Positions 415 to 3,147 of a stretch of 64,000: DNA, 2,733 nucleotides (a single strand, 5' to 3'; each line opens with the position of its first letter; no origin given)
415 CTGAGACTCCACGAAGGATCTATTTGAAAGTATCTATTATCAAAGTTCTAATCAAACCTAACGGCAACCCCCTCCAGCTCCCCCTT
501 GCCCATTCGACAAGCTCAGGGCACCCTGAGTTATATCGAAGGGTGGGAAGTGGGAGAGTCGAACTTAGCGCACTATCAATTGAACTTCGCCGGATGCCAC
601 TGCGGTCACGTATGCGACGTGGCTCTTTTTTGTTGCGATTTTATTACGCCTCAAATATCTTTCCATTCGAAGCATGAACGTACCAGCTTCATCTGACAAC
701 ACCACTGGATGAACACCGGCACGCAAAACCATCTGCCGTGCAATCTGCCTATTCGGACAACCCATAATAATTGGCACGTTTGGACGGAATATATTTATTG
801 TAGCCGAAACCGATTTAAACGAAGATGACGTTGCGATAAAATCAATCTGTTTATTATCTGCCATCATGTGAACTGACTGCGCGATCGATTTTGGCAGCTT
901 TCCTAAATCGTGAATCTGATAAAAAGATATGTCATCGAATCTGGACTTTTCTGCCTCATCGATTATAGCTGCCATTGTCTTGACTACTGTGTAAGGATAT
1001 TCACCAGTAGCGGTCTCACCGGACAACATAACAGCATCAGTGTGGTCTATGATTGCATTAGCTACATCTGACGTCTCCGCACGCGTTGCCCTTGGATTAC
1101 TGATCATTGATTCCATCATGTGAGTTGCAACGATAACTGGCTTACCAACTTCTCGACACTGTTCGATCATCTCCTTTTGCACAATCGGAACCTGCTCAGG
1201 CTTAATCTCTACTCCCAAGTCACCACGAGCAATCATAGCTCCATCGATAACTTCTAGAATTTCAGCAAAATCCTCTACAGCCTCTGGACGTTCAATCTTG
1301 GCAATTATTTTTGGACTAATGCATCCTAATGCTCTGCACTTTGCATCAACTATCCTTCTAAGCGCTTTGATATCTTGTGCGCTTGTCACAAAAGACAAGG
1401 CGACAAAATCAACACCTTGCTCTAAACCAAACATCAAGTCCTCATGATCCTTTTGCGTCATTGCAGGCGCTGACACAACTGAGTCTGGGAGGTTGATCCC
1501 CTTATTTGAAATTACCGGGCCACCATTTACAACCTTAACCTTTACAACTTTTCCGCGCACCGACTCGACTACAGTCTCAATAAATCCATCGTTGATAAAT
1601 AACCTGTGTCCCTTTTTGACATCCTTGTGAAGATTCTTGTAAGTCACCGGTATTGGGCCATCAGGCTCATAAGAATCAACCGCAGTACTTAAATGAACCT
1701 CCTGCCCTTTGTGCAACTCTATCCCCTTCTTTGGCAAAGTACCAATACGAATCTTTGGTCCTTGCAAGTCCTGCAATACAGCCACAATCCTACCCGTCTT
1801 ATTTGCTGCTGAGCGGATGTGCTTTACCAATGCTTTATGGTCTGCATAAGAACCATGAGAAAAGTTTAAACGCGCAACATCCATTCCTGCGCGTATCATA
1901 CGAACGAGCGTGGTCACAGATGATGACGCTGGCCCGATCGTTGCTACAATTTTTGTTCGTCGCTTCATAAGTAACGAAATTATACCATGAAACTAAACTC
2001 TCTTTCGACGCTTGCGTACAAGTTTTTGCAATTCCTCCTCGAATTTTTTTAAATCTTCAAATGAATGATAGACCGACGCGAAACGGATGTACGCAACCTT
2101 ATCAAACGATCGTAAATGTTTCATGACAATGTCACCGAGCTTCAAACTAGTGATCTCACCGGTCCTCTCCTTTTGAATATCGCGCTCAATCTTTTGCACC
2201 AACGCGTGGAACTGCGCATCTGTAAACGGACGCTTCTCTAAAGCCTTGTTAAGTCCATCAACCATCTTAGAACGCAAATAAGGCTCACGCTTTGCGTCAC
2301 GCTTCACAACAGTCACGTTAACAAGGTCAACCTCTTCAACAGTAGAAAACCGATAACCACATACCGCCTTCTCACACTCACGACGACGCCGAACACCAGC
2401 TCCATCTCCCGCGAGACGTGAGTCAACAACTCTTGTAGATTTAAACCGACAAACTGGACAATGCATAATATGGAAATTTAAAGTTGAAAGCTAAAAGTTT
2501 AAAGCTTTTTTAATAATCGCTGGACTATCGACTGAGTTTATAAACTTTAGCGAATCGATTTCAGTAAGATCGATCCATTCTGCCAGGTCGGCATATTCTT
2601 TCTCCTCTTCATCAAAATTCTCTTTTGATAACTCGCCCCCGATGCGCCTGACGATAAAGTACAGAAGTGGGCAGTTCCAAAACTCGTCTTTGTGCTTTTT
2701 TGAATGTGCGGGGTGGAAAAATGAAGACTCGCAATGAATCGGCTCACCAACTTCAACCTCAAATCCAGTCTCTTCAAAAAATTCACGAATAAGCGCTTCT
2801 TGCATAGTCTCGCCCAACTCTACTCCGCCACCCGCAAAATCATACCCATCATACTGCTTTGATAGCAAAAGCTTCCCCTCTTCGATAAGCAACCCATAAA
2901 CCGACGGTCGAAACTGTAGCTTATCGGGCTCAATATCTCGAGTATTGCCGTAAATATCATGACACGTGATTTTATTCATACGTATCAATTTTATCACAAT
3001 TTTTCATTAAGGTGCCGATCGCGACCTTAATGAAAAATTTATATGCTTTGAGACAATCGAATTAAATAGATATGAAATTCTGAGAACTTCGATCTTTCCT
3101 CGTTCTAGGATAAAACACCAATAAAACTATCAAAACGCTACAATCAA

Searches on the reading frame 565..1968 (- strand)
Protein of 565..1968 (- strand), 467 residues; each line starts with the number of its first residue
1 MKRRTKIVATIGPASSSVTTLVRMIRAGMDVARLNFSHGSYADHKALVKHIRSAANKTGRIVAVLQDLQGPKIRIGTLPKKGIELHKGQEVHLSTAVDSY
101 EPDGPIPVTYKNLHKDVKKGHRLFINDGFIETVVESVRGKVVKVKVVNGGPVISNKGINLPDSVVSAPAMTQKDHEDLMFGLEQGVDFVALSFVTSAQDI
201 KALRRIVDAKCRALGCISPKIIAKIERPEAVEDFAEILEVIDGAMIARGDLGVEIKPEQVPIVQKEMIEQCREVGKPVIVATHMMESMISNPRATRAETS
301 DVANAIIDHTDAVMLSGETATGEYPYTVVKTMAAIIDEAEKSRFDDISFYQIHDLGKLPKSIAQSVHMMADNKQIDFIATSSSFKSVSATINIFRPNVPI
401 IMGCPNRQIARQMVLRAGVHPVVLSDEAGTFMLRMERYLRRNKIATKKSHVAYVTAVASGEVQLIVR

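Call 35: search_protein_families(library=pfam, proteins=[window:565-1968:-], max_evalue=0.001)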
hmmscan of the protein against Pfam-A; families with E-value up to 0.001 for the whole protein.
window:565-1968:- (467 aa): 2 families
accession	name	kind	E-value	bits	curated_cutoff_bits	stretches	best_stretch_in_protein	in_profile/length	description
PF00224.27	PK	-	3.5e-117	391.6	30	1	3-328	2-327/328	Pyruvate kinase, barrel domain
PF02887.21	PK_C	-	4.8e-09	36.7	28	1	361-460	2-103/114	Pyruvate kinase, alpha/beta domain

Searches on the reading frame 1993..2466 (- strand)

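Call 35: search_protein_families(library=pfam, proteins=[window:1993-2466:-], max_evalue=0.001)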
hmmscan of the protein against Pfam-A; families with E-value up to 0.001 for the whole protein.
window:1993-2466:- (157 aa): 2 families
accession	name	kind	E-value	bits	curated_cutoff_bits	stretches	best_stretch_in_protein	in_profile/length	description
PF03477.21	ATP-cone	-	8.7e-19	68.3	25.8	1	52-138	2-87/88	ATP cone domain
PF22811.2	Zn_ribbon_NrdR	-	5.6e-17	61.8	27.2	1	1-44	1-42/42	Transcriptional repressor NrdR-like, N-terminal domain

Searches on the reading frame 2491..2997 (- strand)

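Call 35: search_protein_families(library=pfam, proteins=[window:2491-2997:-], max_evalue=0.001)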
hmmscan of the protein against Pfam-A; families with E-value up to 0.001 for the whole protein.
window:2491-2997:- (168 aa): 1 family
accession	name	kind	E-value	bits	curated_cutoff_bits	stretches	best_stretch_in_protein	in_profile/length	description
PF00293.34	NUDIX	-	9.6e-16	58.4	21.1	1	30-151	3-121/134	NUDIX domain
